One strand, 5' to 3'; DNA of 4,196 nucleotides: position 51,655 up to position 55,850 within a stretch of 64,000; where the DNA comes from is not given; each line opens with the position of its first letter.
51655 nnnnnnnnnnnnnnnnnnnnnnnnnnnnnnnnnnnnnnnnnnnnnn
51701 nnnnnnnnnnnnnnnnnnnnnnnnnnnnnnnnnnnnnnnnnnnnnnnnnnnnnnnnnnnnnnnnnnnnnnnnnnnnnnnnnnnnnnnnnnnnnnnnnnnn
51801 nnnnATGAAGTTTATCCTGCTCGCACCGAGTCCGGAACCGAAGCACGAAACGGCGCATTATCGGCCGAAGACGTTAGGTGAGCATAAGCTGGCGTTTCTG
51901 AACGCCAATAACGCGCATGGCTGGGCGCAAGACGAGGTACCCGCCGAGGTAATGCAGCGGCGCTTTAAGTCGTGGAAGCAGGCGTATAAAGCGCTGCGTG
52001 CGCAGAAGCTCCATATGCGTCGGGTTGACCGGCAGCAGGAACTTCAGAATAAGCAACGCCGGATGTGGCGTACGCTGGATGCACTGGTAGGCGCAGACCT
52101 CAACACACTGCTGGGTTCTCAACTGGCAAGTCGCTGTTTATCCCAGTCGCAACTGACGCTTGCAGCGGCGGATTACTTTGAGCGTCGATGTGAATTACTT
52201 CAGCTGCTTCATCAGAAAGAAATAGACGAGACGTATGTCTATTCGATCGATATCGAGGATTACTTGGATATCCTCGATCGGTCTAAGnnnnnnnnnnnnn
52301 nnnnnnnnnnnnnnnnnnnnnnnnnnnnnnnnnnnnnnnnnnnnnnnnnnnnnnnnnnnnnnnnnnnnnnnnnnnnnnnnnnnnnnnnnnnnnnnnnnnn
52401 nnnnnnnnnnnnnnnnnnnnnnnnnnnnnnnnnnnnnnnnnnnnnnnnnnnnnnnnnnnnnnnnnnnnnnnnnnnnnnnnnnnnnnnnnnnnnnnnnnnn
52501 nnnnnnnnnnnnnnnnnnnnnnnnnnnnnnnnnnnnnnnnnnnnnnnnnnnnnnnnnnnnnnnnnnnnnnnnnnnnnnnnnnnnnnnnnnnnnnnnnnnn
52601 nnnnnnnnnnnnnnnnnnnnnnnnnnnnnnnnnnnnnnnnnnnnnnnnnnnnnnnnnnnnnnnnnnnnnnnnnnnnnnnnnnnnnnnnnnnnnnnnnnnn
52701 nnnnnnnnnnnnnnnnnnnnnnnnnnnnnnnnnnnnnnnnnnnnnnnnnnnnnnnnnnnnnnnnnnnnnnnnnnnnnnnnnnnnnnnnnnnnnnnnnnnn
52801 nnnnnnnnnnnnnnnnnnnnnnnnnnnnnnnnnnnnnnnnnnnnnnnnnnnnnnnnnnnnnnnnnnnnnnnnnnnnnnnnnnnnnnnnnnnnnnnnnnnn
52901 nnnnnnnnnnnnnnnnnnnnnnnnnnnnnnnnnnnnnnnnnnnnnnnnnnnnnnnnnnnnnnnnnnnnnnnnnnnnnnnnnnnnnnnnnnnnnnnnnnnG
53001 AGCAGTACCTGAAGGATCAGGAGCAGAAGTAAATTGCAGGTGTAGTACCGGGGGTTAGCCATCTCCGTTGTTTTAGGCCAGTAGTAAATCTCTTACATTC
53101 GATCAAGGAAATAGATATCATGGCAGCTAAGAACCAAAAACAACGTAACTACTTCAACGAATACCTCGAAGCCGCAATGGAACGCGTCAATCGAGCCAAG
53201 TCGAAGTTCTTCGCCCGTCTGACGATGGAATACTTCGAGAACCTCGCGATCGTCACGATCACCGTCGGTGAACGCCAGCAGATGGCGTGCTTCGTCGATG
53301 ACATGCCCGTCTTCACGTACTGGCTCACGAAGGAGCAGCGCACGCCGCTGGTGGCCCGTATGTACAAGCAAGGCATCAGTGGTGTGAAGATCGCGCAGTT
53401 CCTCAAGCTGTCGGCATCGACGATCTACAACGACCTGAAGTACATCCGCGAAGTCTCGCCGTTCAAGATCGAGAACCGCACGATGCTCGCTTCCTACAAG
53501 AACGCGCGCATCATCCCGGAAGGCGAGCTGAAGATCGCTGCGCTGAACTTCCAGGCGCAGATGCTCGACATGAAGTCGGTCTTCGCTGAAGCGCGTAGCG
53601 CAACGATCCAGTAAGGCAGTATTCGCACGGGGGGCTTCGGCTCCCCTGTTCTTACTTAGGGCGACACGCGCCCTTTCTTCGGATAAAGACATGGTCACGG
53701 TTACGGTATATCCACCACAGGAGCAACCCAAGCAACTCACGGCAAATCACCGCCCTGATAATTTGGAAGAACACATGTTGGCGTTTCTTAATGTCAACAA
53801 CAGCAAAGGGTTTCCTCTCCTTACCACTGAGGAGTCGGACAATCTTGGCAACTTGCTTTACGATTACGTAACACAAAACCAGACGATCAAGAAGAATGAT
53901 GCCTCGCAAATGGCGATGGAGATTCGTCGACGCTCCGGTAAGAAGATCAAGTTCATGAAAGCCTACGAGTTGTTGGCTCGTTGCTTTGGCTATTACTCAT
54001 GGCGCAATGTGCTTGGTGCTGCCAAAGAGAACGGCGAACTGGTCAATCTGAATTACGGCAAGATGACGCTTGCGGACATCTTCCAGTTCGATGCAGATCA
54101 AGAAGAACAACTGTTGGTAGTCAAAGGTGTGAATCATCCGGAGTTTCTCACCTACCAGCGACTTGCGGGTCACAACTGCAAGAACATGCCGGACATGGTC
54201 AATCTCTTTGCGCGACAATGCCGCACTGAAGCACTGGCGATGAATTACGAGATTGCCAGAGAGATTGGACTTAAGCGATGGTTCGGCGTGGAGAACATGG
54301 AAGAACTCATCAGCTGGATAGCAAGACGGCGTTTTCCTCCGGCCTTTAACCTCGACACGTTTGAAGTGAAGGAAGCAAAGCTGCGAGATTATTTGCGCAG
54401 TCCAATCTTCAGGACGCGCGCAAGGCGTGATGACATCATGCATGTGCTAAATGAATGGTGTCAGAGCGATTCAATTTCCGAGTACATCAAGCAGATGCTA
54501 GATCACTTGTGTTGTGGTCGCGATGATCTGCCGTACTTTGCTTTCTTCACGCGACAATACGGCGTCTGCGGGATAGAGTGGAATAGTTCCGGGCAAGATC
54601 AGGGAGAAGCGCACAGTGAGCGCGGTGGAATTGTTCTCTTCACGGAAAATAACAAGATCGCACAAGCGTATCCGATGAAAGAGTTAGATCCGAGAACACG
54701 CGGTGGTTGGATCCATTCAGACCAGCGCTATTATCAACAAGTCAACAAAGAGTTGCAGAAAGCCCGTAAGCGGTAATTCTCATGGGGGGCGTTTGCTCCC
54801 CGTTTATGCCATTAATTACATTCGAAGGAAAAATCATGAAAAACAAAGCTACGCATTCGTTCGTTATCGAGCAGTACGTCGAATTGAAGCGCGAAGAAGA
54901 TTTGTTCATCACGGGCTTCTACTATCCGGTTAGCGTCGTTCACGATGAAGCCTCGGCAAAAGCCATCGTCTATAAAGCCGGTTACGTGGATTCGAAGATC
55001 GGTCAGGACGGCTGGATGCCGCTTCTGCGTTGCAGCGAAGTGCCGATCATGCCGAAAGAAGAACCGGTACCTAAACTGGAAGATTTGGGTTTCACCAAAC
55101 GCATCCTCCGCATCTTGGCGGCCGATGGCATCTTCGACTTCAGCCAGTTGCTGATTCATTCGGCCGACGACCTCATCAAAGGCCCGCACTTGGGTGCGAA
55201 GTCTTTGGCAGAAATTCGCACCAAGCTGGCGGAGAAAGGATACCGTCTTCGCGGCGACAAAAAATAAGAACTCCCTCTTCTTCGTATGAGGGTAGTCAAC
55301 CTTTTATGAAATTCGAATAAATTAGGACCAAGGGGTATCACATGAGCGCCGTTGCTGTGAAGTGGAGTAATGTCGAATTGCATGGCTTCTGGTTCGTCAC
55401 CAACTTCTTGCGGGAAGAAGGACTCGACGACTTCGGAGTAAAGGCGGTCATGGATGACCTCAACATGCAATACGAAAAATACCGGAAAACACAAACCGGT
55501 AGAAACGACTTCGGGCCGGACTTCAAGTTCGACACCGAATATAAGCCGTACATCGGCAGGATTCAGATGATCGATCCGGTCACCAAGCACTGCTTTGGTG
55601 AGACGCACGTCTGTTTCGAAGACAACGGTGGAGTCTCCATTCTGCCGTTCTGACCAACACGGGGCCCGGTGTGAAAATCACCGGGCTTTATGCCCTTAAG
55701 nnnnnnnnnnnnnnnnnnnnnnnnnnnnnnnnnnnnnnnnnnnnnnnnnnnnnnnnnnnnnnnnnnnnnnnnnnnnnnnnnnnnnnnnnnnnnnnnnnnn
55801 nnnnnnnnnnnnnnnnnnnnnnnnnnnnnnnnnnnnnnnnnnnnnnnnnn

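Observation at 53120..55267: Possible host-transcription takeover pair: sigma region-4-like HTH protein and an RNA polymerase alpha-CTD mimic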

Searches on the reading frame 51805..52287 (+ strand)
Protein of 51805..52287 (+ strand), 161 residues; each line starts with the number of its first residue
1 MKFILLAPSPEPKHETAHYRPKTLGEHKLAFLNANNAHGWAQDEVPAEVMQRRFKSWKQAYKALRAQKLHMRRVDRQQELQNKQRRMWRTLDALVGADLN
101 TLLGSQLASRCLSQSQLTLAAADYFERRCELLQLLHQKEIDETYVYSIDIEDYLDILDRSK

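Call 3: search_protein_families(library=pfam, proteins=[window:51805-52287:+], max_evalue=1)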
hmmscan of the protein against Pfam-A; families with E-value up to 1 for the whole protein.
window:51805-52287:+ (161 aa): 1 family
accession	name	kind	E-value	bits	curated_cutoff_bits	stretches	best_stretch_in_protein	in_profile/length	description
PF06050.19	HGD-D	-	0.09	12.8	28.4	1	45-130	88-179/342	2-hydroxyglutaryl-CoA dehydratase, D-component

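Call 4: search_protein_families(library=phrogs, proteins=[window:51805-52287:+], max_evalue=0.1)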
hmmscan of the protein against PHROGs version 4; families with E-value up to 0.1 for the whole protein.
window:51805-52287:+ (161 aa): 1 family
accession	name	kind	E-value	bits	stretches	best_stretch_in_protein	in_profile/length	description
phrog_31362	-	unknown function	0.0011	20.1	1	62-109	19-66/70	-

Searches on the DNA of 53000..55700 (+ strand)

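Call 6: search_dna_similar(query=window:53000-55700:+, collection=phages, mode=distant, max_rows=20)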
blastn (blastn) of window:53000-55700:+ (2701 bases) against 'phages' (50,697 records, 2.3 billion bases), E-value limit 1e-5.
No match.

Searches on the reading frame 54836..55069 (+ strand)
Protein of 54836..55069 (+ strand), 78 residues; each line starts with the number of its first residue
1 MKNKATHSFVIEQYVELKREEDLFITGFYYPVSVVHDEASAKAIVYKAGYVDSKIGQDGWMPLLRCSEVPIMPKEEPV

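Call 74: search_solved_structures(query=A7, max_evalue=10, show_alignments=1)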
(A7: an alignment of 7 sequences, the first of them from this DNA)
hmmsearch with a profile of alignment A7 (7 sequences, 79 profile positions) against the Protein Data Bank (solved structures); distinct sequences matched with E-value up to 10: 1.
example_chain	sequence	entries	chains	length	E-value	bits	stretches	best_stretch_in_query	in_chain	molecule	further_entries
6owr_A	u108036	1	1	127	0.58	13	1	39-75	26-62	Autonomous glycyl radical cofactor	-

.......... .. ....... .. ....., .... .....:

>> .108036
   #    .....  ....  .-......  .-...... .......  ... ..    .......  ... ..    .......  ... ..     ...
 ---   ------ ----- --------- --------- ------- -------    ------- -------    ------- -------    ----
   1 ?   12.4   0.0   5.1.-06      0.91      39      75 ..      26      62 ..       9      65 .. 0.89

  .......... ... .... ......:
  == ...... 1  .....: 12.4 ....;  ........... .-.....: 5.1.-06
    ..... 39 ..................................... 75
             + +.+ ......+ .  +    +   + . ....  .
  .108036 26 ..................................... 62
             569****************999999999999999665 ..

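Call 75: search_protein_families(library=pfam, alignment_id=A7, max_evalue=1)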
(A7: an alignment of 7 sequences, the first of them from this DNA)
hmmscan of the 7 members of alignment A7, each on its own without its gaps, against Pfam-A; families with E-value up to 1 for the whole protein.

A. member 1, seq(78 aa): 1 family
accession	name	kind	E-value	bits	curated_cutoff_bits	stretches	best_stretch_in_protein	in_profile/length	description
PF13119.11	DUF3973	-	0.0069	16.9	25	1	33-57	8-33/40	Domain of unknown function (DUF3973)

B. families by the number of members that match (of 7 scanned): 7 families
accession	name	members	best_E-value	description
PF25134.1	DUF7821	2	0.088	Domain of unknown function (DUF7821)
PF13119.11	DUF3973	1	0.0069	Domain of unknown function (DUF3973)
PF04934.19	Med6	1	0.014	MED6 mediator sub complex component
PF18328.6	PfaD_N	1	0.11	Fatty acid synthase subunit PfaD N-terminal domain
PF03290.18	Peptidase_C57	1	0.15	Vaccinia virus I7 processing peptidase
PF01006.25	HCV_NS4a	1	0.18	Hepatitis C virus non-structural protein NS4a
PF07951.19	Toxin_R_bind_C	1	0.2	Clostridium neurotoxin, C-terminal receptor binding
